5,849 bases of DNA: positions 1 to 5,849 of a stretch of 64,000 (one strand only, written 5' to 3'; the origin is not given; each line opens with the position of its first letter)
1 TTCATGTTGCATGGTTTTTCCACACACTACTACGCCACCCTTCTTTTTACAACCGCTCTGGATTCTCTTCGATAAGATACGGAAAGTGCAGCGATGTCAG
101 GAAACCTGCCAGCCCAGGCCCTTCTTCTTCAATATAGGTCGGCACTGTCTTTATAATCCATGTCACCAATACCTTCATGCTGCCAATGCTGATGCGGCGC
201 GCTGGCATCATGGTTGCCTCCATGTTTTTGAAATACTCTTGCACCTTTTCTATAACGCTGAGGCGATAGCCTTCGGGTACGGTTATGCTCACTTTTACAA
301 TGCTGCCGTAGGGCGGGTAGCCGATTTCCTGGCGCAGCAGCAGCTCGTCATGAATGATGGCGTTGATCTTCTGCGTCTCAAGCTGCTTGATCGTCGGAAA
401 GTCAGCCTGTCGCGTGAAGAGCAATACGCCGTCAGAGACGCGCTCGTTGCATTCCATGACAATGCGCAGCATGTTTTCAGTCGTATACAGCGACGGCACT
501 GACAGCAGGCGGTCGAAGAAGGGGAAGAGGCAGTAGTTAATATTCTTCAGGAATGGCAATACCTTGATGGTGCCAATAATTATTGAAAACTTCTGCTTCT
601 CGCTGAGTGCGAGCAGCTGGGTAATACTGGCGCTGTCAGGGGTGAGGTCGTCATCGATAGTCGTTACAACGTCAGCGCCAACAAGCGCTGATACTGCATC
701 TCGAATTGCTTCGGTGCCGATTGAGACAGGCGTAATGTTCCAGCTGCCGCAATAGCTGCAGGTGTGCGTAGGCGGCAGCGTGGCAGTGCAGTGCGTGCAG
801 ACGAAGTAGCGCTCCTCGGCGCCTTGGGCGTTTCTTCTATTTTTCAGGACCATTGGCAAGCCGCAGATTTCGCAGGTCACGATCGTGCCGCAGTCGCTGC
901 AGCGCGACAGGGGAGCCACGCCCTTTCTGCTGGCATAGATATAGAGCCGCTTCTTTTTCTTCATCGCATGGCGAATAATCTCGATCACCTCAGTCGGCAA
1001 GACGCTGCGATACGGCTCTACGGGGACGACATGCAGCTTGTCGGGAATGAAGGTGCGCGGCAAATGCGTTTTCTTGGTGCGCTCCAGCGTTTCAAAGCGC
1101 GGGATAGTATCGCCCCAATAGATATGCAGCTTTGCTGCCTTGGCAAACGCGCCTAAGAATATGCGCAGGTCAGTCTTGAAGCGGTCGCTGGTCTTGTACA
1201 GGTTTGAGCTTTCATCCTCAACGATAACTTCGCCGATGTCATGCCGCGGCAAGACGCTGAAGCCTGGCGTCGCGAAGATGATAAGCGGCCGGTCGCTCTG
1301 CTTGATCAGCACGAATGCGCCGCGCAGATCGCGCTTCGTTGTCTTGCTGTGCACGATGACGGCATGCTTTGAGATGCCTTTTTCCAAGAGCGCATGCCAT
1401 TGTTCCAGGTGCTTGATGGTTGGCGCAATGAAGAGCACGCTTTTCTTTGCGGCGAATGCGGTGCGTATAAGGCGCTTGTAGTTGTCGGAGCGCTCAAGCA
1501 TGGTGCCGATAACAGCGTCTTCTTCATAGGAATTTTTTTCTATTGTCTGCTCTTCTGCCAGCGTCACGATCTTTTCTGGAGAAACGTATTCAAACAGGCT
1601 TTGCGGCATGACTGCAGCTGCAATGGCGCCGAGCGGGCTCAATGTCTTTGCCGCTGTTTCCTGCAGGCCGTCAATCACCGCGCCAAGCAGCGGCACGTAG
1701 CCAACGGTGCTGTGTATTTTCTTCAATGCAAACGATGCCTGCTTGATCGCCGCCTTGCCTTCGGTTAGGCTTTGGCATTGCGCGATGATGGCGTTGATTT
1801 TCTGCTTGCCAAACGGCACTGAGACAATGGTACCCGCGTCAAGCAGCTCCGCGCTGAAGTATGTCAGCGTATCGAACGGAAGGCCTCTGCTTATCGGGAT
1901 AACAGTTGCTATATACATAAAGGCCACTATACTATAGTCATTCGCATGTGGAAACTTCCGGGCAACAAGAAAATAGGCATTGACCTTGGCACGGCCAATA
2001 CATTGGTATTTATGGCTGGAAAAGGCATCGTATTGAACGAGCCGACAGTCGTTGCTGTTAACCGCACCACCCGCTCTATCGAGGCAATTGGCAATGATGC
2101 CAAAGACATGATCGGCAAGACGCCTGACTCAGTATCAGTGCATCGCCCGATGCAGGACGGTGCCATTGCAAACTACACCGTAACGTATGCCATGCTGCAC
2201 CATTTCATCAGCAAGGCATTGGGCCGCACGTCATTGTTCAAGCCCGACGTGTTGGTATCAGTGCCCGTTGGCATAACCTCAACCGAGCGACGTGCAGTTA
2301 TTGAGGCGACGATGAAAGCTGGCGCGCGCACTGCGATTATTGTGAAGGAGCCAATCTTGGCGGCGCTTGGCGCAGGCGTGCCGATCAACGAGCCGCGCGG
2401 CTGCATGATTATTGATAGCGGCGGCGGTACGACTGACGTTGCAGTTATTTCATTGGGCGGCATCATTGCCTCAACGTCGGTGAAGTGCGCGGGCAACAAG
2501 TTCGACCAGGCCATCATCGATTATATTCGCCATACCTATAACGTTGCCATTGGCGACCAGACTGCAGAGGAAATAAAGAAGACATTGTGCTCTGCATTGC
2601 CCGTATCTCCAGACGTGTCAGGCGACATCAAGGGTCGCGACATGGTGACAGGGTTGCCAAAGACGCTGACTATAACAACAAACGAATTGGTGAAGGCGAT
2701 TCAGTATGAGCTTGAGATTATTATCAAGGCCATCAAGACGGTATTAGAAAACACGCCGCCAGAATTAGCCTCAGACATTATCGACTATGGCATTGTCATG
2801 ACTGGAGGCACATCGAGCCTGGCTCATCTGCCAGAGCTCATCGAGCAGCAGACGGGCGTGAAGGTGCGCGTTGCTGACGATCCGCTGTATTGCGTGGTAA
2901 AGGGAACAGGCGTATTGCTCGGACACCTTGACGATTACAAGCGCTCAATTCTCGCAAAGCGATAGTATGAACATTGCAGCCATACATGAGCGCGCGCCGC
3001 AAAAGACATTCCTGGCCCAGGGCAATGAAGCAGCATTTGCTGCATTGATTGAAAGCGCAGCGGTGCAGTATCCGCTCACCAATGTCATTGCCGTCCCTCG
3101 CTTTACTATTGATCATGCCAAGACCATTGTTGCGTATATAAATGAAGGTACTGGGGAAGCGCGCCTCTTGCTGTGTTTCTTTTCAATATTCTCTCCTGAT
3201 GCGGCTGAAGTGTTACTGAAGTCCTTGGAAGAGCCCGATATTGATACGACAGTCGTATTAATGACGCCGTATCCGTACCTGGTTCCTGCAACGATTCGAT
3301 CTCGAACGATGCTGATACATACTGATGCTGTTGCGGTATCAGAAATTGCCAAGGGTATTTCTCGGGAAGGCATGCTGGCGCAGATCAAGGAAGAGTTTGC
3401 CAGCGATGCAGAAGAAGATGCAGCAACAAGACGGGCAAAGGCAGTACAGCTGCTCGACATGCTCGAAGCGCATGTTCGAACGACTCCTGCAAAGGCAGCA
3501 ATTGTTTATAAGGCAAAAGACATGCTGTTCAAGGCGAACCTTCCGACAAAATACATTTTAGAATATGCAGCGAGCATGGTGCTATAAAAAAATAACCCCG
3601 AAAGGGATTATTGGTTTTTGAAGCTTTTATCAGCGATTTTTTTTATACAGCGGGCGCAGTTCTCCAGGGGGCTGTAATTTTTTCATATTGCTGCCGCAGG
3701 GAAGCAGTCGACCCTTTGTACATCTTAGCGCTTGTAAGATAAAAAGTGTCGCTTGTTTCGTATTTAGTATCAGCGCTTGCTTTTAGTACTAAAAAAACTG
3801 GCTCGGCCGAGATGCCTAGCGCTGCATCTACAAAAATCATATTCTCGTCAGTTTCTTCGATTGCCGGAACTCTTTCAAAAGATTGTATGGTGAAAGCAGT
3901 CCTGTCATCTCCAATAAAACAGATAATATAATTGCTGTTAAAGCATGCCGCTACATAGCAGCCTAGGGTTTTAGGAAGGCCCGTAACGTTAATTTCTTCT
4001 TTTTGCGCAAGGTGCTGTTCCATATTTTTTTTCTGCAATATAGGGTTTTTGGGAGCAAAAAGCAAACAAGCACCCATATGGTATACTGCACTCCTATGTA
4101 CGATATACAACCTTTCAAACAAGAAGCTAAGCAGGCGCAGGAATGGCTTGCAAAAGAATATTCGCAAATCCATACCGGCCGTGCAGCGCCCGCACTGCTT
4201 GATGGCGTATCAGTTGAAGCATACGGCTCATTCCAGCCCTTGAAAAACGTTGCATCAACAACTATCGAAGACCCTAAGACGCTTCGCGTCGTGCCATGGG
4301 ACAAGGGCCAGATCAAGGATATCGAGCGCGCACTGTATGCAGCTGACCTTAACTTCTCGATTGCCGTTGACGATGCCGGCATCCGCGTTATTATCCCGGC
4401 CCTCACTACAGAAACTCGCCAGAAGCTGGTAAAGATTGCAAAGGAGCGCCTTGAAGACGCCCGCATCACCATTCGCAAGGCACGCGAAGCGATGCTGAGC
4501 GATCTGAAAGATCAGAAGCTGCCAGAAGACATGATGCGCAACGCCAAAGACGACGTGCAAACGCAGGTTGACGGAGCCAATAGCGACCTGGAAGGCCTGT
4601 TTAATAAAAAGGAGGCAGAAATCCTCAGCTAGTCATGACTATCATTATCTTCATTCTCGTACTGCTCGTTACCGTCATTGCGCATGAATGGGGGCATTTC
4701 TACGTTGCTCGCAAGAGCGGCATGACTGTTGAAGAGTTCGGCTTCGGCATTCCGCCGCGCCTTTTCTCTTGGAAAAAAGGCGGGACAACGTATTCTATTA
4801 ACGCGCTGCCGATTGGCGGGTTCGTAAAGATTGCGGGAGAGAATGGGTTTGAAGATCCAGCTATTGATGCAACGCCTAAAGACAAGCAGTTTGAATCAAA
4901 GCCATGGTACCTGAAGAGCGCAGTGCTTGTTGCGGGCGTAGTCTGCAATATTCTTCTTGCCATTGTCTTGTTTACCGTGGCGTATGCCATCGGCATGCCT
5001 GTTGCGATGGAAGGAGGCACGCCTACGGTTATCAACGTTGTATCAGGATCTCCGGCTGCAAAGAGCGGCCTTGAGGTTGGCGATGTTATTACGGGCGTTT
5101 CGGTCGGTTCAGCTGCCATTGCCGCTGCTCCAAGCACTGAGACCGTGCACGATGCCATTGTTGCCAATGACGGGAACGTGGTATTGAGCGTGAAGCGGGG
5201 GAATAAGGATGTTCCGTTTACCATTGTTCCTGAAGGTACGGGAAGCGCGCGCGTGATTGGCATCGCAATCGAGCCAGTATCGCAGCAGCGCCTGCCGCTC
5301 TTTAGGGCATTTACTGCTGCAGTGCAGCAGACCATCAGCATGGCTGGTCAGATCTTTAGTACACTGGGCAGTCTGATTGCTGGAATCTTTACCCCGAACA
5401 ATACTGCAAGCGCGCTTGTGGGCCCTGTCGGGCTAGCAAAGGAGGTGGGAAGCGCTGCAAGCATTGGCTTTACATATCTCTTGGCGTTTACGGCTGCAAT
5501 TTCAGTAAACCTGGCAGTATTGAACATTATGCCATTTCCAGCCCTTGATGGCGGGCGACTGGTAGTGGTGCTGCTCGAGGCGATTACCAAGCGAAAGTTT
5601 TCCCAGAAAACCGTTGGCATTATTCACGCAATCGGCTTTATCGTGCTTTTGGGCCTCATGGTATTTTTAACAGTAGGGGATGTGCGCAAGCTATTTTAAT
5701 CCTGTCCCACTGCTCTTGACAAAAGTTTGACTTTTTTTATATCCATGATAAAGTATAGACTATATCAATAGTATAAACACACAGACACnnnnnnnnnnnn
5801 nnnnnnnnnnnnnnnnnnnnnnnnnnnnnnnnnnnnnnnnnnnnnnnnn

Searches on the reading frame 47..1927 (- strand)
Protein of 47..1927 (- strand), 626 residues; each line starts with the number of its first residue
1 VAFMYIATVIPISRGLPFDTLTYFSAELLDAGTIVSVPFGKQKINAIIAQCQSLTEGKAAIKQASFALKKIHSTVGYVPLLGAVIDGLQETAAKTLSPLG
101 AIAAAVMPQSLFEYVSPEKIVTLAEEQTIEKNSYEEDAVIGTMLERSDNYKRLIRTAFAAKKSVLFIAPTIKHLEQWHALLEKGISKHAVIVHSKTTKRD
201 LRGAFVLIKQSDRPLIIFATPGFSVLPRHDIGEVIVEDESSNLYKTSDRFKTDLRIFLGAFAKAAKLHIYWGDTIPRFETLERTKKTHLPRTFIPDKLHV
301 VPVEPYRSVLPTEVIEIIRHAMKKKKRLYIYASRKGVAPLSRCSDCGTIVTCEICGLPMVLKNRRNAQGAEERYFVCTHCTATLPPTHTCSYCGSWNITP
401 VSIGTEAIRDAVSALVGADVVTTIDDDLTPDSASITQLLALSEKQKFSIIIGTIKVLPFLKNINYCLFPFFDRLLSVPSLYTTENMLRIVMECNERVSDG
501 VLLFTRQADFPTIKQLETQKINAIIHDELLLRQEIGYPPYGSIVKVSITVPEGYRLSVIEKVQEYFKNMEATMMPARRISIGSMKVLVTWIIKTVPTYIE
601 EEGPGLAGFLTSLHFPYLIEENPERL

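Call 86: search_protein_families(library=pfam, proteins=[window:47-1927:-], max_evalue=0.00001)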
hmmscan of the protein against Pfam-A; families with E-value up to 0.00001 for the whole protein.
window:47-1927:- (626 aa): 1 family
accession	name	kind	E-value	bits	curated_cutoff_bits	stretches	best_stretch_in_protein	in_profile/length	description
PF17764.6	PriA_3primeBD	-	3.4e-06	27.2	22.7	0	20-108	11-96/96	3'DNA-binding domain (3'BD)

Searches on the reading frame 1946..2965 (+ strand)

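Call 86: search_protein_families(library=pfam, proteins=[window:1946-2965:+], max_evalue=0.00001)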
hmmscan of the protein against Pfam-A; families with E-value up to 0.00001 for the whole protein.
window:1946-2965:+ (339 aa): 4 families
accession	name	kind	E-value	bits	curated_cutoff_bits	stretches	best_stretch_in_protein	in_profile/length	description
PF06723.19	MreB_Mbl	-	2e-128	428.3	27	1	8-331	2-325/327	MreB/Mbl protein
PF00012.26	HSP70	-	2.9e-13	49.3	20.6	1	101-320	135-367/599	Hsp70 protein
PF00022.25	Actin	-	4.4e-11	42.4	27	1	33-196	31-189/410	Actin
PF14450.12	FtsA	-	1.4e-09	38.8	31.8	1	155-312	2-112/127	Cell division protein FtsA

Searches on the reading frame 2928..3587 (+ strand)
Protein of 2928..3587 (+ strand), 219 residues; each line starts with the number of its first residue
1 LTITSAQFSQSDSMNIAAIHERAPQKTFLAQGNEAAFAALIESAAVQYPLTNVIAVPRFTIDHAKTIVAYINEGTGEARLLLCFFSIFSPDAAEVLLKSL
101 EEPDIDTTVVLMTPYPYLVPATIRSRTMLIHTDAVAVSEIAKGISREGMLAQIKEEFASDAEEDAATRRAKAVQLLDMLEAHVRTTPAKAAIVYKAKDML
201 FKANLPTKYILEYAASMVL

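Call 86: search_protein_families(library=pfam, proteins=[window:2928-3587:+], max_evalue=0.00001)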
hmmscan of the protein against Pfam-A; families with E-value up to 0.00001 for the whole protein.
window:2928-3587:+ (219 aa): 1 family
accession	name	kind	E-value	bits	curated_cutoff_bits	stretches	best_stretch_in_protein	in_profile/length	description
PF13177.12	DNA_pol3_delta2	-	4.5e-08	33.7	27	1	89-132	114-157/161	DNA polymerase III, delta subunit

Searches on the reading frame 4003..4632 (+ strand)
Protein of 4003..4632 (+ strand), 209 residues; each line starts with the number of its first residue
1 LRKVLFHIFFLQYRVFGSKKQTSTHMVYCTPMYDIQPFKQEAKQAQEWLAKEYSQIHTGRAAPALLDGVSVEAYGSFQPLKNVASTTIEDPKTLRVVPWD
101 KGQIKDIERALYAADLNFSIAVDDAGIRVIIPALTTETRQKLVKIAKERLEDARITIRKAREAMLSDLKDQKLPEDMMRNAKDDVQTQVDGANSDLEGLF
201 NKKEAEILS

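Call 86: search_protein_families(library=pfam, proteins=[window:4003-4632:+], max_evalue=0.00001)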
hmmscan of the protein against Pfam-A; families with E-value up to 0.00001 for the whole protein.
window:4003-4632:+ (209 aa): 1 family
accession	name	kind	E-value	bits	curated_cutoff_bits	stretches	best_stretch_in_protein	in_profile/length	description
PF01765.24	RRF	-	1.3e-44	152.4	29.7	1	50-208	2-164/164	Ribosome recycling factor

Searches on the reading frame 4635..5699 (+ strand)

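Call 86: search_protein_families(library=pfam, proteins=[window:4635-5699:+], max_evalue=0.00001)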
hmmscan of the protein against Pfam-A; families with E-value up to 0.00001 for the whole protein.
window:4635-5699:+ (354 aa): 2 families
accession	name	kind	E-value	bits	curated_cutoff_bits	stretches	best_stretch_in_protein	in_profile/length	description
PF02163.28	Peptidase_M50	-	9e-54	182.6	27.2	1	6-340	2-220/221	Peptidase family M50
PF13180.12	PDZ_2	-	7.2e-08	33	27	1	119-197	3-78/80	PDZ domain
